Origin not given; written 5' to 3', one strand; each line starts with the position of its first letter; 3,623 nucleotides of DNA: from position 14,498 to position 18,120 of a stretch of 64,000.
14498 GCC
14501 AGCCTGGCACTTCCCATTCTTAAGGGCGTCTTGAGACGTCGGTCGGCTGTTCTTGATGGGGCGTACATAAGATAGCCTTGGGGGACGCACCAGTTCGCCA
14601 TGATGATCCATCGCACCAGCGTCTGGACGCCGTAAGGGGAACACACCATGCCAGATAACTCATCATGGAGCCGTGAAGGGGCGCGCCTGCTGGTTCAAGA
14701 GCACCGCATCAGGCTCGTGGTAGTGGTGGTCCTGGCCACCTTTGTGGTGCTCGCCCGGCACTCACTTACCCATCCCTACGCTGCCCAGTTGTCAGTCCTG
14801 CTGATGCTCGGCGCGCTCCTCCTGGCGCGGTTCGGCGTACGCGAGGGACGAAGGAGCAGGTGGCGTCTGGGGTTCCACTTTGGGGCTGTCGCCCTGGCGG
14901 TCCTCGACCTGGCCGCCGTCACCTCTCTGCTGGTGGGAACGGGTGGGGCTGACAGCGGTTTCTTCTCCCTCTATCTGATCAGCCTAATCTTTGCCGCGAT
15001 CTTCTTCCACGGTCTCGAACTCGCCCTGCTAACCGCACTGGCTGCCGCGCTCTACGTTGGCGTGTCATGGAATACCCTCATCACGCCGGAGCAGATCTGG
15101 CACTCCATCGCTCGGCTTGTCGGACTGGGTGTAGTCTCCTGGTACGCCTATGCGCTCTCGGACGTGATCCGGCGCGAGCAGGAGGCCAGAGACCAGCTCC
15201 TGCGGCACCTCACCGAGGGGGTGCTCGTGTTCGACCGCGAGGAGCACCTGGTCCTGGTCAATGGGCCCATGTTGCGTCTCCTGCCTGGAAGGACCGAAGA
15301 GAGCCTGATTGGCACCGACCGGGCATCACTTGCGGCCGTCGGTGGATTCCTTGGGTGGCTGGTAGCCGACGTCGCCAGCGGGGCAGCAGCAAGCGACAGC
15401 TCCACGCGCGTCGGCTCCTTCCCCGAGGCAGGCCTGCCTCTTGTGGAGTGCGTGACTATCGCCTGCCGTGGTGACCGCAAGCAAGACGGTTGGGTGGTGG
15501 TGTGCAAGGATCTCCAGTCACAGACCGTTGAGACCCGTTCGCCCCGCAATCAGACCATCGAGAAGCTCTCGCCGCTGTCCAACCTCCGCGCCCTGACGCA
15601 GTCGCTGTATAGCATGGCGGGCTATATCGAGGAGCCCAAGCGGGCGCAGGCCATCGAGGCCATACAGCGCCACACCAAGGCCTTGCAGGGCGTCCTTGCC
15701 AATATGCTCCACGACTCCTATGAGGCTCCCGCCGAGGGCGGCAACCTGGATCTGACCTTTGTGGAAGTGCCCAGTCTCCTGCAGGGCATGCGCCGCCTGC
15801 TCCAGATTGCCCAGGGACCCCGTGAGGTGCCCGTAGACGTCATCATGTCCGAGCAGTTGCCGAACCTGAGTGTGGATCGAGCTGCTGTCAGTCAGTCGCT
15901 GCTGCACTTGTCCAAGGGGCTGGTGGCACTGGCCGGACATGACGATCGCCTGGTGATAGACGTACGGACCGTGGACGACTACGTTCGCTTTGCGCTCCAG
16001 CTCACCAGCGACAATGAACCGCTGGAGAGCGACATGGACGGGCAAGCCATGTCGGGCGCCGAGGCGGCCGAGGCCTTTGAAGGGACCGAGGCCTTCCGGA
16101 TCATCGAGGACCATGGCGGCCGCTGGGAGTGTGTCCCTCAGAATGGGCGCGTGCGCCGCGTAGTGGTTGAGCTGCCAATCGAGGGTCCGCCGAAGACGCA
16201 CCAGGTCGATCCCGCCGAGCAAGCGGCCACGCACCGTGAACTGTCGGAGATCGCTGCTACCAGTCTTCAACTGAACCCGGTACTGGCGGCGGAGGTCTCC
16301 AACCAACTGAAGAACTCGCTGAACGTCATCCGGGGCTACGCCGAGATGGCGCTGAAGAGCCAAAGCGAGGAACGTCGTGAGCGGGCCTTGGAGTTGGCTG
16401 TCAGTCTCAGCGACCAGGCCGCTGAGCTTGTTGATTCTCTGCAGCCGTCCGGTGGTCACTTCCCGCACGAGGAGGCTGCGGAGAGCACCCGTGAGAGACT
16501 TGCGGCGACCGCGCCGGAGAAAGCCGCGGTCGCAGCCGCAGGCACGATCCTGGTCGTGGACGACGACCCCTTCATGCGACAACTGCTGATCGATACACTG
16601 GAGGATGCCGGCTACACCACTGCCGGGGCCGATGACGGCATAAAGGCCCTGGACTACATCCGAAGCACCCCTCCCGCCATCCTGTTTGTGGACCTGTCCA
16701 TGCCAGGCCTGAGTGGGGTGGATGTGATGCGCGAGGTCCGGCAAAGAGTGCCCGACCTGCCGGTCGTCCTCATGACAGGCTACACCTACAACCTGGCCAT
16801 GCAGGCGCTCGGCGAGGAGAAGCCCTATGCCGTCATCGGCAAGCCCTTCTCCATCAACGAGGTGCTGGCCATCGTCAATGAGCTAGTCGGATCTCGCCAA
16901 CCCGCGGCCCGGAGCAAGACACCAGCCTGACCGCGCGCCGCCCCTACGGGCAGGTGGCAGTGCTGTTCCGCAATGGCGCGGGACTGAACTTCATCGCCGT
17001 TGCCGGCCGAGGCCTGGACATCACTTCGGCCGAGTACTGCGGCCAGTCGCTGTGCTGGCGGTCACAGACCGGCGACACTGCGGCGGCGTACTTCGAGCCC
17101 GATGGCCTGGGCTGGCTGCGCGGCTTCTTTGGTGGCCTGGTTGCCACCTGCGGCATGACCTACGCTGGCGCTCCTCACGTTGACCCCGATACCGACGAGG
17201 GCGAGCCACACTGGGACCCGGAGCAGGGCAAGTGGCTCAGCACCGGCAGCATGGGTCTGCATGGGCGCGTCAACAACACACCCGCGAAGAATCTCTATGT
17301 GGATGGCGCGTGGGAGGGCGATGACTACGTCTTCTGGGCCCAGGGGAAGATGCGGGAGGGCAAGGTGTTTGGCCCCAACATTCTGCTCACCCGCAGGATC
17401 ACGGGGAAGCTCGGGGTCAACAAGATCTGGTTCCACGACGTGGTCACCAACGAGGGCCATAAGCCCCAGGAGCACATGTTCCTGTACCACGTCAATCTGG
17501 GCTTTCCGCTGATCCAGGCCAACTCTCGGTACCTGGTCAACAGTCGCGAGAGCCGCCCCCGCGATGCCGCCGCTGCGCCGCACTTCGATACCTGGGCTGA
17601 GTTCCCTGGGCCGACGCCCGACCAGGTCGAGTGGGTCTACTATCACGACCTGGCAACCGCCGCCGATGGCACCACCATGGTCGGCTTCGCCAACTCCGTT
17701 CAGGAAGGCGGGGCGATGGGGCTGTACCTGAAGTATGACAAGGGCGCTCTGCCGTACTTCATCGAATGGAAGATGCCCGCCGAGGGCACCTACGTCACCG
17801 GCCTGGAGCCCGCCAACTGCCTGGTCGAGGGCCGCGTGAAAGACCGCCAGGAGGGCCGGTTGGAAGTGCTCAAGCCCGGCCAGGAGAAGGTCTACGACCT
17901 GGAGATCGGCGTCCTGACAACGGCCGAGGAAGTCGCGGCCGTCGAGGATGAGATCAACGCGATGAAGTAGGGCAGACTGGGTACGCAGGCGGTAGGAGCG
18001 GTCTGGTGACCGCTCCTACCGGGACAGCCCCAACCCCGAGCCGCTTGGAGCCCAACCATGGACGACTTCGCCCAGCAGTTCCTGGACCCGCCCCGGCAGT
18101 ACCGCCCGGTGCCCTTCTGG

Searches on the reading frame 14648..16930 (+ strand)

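Call 37: search_protein_families(library=pfam, proteins=[window:14648-16930:+], max_evalue=0.001)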
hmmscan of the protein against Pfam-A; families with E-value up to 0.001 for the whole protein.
window:14648-16930:+ (760 aa): 3 families
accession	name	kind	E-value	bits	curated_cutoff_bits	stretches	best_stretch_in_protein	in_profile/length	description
PF00072.30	Response_reg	-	3.6e-21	75.9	30.2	1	634-743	1-110/111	Response regulator receiver domain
PF25323.1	6TM_PilS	-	5.7e-09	36.4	27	1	5-170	2-171/189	PilS-like transmembrane domain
PF00512.31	HisKA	-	6e-09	36.3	26.9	1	546-598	5-57/66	His Kinase A (phospho-acceptor) domain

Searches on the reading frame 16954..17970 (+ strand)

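Call 37: search_protein_families(library=pfam, proteins=[window:16954-17970:+], max_evalue=0.001)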
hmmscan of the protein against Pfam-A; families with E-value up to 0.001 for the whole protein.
window:16954-17970:+ (338 aa): 1 family
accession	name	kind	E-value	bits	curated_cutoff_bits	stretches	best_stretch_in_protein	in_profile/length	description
PF14486.12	DUF4432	-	5.5e-92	308.2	32.5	1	3-320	7-304/304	Domain of unknown function (DUF4432)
